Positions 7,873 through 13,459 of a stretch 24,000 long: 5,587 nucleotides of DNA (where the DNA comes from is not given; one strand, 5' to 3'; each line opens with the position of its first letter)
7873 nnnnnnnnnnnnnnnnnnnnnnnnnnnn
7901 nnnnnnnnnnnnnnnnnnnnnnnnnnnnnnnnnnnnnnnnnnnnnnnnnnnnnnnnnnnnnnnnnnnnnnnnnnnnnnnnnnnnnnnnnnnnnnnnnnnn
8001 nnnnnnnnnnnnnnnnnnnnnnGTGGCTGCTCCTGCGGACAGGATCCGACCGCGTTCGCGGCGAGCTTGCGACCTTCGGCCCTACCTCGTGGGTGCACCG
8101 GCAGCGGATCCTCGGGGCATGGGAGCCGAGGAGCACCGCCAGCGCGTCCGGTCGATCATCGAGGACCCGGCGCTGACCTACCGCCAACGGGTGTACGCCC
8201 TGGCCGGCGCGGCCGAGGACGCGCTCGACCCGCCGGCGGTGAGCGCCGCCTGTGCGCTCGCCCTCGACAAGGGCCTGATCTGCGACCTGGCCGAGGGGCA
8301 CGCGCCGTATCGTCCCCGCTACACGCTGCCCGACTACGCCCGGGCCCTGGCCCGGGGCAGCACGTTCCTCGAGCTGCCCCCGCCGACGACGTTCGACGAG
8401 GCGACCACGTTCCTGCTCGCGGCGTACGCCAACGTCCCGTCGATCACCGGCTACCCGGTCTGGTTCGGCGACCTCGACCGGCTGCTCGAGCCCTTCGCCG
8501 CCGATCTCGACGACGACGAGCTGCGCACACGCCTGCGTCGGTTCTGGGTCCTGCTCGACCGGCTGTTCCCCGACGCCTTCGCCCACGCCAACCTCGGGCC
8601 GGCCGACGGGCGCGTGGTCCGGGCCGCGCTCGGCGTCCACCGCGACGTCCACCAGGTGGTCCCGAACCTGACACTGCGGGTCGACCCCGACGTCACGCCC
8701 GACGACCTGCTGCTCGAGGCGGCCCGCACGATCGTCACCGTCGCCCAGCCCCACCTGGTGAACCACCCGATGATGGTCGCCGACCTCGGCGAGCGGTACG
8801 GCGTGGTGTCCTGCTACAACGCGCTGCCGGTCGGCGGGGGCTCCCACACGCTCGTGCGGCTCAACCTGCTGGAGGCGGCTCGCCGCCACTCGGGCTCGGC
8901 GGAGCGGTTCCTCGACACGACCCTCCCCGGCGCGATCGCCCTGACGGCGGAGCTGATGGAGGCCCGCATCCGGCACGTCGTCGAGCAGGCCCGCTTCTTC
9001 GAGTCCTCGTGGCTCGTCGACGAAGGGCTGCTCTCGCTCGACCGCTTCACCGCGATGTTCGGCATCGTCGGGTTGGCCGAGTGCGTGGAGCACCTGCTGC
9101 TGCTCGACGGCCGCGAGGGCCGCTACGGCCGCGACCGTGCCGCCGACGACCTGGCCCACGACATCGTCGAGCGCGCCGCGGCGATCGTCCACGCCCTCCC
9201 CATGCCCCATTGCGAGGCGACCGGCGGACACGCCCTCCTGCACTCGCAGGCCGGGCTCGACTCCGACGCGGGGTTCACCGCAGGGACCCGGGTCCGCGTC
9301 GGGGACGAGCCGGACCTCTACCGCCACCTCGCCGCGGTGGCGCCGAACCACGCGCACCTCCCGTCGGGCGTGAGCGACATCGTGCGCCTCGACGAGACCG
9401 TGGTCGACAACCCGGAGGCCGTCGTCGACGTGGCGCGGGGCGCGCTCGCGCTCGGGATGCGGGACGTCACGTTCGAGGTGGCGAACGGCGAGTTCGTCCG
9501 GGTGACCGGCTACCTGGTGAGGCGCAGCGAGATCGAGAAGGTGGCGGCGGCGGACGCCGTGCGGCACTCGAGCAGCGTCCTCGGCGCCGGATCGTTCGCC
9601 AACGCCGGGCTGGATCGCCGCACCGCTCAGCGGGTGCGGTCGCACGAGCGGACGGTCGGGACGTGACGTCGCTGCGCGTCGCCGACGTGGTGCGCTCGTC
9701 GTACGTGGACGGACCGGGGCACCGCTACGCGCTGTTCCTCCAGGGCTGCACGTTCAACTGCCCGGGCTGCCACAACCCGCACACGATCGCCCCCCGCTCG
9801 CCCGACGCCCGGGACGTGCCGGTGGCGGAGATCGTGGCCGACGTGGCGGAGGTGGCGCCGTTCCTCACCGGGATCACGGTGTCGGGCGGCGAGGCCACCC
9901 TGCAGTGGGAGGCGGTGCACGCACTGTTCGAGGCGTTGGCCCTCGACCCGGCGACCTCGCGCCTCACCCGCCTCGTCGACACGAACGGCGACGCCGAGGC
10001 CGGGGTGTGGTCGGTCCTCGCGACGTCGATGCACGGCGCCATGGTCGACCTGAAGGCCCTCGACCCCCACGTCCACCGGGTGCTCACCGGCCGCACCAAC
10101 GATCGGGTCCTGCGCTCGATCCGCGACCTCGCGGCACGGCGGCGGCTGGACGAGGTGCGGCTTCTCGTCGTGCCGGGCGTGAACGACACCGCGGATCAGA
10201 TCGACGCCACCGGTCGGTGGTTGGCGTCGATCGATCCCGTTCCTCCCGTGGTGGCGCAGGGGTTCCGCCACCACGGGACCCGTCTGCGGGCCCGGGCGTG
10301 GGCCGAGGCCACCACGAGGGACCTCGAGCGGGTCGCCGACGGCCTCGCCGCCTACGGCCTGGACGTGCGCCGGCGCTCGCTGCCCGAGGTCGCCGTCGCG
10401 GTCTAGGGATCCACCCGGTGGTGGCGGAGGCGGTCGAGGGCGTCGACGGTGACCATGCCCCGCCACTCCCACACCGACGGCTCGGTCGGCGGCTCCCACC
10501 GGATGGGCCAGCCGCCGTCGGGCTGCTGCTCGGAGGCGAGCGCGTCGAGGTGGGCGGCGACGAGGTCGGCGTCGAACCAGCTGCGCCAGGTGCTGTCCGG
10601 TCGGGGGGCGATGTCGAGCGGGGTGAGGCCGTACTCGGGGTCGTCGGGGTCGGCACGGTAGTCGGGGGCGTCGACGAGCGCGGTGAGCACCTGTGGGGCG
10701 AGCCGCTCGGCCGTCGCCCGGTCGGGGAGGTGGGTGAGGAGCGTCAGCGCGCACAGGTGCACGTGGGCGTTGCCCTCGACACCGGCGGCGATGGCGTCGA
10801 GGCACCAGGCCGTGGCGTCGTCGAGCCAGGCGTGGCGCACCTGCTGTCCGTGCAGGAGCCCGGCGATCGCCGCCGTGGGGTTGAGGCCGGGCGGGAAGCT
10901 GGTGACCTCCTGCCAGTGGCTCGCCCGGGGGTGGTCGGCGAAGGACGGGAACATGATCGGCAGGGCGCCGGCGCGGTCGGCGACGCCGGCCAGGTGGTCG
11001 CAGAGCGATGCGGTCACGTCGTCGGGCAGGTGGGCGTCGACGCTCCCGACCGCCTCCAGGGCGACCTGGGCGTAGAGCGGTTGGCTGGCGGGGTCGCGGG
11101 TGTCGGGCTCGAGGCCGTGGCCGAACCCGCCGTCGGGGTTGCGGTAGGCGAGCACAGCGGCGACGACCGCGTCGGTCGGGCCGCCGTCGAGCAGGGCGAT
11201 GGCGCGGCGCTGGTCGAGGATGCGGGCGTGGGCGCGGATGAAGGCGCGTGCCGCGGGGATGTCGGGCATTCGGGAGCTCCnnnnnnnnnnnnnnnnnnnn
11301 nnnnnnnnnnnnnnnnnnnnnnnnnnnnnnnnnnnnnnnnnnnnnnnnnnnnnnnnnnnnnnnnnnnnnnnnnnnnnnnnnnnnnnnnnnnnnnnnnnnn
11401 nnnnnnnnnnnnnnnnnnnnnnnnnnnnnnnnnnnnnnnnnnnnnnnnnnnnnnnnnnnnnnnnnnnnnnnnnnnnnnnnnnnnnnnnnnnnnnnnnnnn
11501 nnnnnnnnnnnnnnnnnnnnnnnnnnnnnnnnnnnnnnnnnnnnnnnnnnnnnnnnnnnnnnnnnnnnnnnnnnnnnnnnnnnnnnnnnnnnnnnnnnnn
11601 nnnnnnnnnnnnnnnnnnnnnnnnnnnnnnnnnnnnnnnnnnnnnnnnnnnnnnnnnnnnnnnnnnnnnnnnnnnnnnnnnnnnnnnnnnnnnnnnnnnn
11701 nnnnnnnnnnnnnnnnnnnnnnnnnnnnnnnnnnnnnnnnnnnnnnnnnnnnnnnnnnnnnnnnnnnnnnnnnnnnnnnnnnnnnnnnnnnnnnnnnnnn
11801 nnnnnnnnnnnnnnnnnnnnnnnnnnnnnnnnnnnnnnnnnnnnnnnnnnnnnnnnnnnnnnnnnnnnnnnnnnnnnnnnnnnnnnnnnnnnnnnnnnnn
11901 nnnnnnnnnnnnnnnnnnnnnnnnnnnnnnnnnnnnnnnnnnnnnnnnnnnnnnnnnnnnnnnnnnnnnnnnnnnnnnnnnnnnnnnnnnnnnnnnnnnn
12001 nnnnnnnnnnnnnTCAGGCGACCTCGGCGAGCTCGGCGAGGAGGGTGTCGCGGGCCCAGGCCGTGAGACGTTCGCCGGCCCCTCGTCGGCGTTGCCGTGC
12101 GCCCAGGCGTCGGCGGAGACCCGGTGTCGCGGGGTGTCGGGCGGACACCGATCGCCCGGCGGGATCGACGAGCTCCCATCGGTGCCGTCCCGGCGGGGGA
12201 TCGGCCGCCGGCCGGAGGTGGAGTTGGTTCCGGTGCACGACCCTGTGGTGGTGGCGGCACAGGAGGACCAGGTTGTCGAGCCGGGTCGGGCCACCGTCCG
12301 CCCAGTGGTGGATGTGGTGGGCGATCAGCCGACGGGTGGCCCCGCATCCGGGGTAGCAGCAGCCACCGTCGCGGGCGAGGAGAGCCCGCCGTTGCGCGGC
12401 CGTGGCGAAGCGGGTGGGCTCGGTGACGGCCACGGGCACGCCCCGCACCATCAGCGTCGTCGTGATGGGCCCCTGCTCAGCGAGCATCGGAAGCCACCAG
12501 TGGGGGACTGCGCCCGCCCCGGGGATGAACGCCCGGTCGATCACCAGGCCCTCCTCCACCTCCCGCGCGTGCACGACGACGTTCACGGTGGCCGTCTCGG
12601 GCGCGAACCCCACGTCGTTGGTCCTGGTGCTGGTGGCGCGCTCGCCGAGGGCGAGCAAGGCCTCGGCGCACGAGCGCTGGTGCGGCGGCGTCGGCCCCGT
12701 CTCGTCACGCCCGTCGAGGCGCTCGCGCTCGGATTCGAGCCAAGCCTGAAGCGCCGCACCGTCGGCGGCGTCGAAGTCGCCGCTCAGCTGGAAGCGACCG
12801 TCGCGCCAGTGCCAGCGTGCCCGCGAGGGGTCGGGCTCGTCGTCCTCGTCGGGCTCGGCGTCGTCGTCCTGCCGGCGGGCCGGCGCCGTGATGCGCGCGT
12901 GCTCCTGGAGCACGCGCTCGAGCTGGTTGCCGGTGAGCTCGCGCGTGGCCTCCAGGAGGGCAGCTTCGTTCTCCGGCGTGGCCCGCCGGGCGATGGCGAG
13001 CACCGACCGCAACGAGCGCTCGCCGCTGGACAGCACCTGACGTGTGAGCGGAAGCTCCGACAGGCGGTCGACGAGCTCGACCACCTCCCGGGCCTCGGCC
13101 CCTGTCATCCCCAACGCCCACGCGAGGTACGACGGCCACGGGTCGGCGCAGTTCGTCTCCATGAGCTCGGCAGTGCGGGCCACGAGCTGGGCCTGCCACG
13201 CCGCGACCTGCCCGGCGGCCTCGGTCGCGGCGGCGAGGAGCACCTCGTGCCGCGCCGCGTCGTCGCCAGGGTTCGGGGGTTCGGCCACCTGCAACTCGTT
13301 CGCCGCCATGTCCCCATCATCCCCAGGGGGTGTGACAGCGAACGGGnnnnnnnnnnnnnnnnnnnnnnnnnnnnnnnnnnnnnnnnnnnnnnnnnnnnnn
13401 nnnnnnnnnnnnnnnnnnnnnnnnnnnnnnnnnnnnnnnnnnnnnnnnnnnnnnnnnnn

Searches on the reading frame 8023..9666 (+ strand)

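Call 22: search_protein_families(library=pfam, proteins=[window:8023-9666:+], max_evalue=0.001)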
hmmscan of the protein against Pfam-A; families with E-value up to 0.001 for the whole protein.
window:8023-9666:+ (547 aa): 3 families
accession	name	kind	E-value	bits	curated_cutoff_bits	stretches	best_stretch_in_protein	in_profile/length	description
PF11230.13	YjjI-like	-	6e-187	622.3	23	1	51-534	1-483/485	Glycyl radical enzyme YjjI-like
PF02901.20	PFL-like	-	0.00048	19.3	24.3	0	203-283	360-450/647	Pyruvate formate lyase-like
PF13597.11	NRDD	-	0.00077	18.7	26.2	0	270-385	274-393/562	Anaerobic ribonucleoside-triphosphate reductase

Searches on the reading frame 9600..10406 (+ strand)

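Call 47: search_protein_families(library=pfam, proteins=[window:9600-10406:+], max_evalue=0.001)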
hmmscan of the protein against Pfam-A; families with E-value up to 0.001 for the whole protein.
window:9600-10406:+ (268 aa): 2 families
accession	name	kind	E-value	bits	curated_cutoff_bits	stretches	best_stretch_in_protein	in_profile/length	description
PF04055.27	Radical_SAM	-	1.8e-16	61.2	29.5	1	47-196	4-156/166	Radical SAM superfamily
PF13353.11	Fer4_12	-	8.9e-13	49.2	22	1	36-112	1-76/137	4Fe-4S single cluster domain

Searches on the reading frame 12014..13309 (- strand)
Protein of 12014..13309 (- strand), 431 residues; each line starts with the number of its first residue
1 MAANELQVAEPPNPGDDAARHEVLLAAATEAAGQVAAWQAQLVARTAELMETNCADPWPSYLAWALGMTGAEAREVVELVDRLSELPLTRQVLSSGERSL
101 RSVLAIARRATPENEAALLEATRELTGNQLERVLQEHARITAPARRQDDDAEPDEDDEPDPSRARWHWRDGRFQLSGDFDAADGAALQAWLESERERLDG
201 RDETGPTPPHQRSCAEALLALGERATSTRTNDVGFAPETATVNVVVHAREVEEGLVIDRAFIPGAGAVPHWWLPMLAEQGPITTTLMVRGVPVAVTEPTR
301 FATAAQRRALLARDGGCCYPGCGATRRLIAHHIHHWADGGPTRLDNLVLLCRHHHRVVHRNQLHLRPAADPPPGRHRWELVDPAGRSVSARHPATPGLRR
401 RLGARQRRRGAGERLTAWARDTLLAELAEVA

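Call 22: search_protein_families(library=pfam, proteins=[window:12014-13309:-], max_evalue=0.001)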
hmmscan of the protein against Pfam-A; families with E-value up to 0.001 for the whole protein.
window:12014-13309:- (431 aa): 1 family
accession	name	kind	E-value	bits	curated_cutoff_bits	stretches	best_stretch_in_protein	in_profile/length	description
PF01844.29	HNH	-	1.6e-06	28.6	21.4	1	322-359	4-45/47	HNH endonuclease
